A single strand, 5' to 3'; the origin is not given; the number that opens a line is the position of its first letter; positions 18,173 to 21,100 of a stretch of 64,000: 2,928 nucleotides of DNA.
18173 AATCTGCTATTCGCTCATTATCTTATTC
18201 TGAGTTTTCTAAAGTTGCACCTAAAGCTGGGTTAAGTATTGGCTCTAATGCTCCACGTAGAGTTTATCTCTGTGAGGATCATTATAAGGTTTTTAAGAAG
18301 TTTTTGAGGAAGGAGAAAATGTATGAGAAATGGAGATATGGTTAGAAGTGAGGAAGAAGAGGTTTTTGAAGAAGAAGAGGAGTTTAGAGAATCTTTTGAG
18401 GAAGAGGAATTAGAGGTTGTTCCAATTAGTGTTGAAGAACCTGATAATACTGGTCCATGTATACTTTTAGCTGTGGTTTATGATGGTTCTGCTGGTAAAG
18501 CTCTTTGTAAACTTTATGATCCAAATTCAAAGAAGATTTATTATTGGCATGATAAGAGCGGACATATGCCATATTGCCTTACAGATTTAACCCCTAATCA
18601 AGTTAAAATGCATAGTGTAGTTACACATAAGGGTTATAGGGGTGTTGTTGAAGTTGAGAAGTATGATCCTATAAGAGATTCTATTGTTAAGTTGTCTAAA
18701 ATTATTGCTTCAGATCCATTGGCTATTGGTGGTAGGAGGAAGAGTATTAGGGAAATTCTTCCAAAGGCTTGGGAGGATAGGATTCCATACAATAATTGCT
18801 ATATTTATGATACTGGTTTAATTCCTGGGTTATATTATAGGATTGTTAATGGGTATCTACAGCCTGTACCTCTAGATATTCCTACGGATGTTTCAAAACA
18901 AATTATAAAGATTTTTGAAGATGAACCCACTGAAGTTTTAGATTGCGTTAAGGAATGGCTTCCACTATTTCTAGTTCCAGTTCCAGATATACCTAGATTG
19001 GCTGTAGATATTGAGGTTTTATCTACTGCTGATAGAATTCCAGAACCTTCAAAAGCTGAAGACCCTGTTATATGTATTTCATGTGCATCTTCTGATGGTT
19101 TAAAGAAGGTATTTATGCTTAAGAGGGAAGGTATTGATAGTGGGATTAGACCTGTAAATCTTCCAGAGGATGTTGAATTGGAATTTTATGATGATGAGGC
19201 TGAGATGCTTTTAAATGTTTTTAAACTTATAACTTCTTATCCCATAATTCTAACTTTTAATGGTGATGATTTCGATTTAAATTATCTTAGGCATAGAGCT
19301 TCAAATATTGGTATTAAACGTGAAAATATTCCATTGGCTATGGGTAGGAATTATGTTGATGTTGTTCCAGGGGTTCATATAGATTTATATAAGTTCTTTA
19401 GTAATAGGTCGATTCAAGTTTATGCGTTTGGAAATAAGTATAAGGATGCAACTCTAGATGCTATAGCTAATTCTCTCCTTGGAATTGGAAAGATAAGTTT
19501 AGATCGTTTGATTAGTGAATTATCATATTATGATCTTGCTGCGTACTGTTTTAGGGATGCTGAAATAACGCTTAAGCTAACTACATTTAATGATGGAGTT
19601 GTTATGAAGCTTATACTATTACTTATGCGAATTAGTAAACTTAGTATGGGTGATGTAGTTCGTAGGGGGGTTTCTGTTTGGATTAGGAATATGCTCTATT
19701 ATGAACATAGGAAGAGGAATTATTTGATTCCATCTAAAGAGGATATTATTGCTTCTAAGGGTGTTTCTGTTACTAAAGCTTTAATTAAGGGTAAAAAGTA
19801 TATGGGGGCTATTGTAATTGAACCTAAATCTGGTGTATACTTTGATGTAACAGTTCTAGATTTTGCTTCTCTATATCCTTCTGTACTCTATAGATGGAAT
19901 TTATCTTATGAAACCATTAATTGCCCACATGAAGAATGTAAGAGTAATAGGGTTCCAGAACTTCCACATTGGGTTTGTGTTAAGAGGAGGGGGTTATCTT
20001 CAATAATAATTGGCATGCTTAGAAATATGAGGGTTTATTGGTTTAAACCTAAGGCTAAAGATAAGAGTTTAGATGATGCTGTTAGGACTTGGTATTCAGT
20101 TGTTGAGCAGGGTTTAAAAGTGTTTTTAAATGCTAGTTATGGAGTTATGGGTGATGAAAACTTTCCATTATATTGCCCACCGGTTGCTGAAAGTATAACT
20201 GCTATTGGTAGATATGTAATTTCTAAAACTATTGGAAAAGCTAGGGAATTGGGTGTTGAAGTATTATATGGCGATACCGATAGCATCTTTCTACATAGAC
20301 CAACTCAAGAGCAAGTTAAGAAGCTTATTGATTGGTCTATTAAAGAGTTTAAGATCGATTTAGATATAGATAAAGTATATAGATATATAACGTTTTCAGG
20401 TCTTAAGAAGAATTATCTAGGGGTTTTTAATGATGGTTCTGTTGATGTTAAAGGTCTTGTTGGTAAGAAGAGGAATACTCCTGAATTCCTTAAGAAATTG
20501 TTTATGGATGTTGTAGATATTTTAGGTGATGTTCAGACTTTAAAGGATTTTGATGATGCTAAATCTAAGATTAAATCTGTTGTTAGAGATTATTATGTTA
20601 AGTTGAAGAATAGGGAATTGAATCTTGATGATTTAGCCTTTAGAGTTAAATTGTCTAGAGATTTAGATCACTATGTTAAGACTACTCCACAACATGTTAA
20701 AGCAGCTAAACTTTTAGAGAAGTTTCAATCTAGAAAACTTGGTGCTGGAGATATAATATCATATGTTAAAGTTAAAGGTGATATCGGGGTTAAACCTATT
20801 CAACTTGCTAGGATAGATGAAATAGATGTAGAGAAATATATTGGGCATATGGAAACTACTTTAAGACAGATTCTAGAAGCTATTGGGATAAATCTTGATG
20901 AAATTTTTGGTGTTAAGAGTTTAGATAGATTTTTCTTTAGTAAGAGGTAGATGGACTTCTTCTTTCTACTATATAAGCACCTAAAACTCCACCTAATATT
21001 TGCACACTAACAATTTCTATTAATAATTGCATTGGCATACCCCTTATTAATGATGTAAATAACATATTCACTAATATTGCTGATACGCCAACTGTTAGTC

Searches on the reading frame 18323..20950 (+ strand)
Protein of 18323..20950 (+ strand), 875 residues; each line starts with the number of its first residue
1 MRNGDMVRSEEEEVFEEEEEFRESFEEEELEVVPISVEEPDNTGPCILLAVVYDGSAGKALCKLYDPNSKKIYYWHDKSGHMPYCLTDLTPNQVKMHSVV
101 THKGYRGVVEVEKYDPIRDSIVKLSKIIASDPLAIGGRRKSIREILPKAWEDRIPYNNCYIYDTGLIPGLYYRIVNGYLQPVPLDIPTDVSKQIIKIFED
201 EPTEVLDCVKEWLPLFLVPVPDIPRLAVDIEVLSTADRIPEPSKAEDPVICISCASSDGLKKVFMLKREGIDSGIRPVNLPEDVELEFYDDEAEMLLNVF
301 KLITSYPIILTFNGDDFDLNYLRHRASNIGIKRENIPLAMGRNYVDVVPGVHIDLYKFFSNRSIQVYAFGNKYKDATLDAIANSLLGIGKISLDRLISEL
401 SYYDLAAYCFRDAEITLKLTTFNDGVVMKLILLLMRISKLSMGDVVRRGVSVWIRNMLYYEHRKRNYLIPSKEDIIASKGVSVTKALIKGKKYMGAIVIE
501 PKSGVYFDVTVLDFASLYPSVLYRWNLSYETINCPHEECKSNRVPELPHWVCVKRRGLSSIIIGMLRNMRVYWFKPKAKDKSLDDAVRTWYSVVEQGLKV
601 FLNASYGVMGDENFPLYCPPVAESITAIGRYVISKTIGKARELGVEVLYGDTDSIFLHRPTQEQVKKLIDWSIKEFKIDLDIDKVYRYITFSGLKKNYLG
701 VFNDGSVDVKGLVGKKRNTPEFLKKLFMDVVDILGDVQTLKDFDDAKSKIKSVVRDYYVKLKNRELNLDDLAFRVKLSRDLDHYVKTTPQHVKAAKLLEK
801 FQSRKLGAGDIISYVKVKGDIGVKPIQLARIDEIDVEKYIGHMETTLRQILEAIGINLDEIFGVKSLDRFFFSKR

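Call 14: find_related_loci(query=window:18323-20950:+, collection=genome_contigs, flank=10000)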
Query window:18323-20950:+ (875 aa) in genome_contigs; peptide patterns used: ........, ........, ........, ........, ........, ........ (x = any residue, [..] = any of these).
598 stretches matched a pattern (row limit reached: there are more); 580 encode a relative of the query (tblastn E <= 1e-3); the best 80 are kept; 80 distinct loci.
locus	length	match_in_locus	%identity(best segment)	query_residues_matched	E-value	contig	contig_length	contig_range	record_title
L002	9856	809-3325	82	33-871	0e+0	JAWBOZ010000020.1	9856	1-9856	MAG: Candidatus Methanomethylicia archaeon isolate HHBFW-2_201803_bins_56 HHBFW-2_201803_bins_56_scaffold_20, whole geno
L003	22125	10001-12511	71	37-871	0e+0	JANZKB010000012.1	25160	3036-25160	MAG: Candidatus Culexmicrobium thermophilum isolate GB-1845-036 Ga0190361_1000196, whole genome shotgun sequence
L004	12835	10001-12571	54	16-872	0e+0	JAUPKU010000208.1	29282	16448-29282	MAG: Thermoproteota archaeon isolate erpe_2018_pw_0hr_WHONDRS-PP48-000085_B_bin.57 scaffold_1682623, whole genome shotgu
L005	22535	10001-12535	53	39-874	0e+0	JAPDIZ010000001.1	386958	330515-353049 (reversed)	MAG: Candidatus Bathyarchaeota archaeon isolate S4B2_HD70 c_000000000005, whole genome shotgun sequence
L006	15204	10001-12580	50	11-873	0e+0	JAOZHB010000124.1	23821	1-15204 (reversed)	MAG: Candidatus Bathyarchaeota archaeon isolate DVMM_8 S150cm_k147_2798970, whole genome shotgun sequence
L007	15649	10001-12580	51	26-871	0e+0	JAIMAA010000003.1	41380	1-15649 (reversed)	MAG: Candidatus Bathyarchaeota archaeon isolate HOT.CON.75 Contig3, whole genome shotgun sequence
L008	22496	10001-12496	52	40-873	0e+0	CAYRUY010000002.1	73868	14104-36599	MAG TPA_asm: uncultured Candidatus Bathyarchaeia archaeon isolate binchicken_co318_137 genome assembly, contig: NODE_54_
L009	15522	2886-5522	51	5-871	0e+0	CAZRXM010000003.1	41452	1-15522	MAG TPA_asm: uncultured Candidatus Bathyarchaeia archaeon isolate SRP104967_co1_18 genome assembly, contig: NODE_277_len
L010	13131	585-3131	52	40-871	0e+0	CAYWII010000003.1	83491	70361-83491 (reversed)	MAG TPA_asm: uncultured Candidatus Bathyarchaeia archaeon isolate binchicken_co274_118 genome assembly, contig: NODE_741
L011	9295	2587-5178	51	6-872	0e+0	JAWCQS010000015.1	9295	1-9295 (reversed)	MAG: Candidatus Bathyarchaeia archaeon isolate JZ-2_201907_bins_171 JZ-2_201907_bins_171_scaffold_15, whole genome shotg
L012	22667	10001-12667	50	6-871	0e+0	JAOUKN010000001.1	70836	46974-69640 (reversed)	MAG: Candidatus Bathyarchaeota archaeon isolate 8_1_Jan_SF_Bin48 8_1_Jan_SF_Bin48_scaffold_144_c1, whole genome shotgun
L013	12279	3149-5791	51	12-871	0e+0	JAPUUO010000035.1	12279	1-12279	MAG: Candidatus Bathyarchaeota archaeon isolate 390cm_MaxBin_5k.016 NODE_5219_length_12279_cov_102.923266, whole genome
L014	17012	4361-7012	50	2-871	0e+0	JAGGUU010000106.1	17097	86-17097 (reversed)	MAG: Candidatus Bathyarchaeota archaeon isolate AUK082 PB_MBMC_036_c_000000000196, whole genome shotgun sequence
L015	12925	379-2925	51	40-871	0e+0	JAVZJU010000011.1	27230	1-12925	MAG: Candidatus Bathyarchaeia archaeon isolate DRTY-6_201901_bins_99 DRTY-6_201901_bins_99_scaffold_11, whole genome sho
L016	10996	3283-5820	52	28-872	0e+0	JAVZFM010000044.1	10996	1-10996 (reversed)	MAG: Candidatus Bathyarchaeia archaeon isolate DRTY-6_201803_bins_58 DRTY-6_201803_bins_58_scaffold_44, whole genome sho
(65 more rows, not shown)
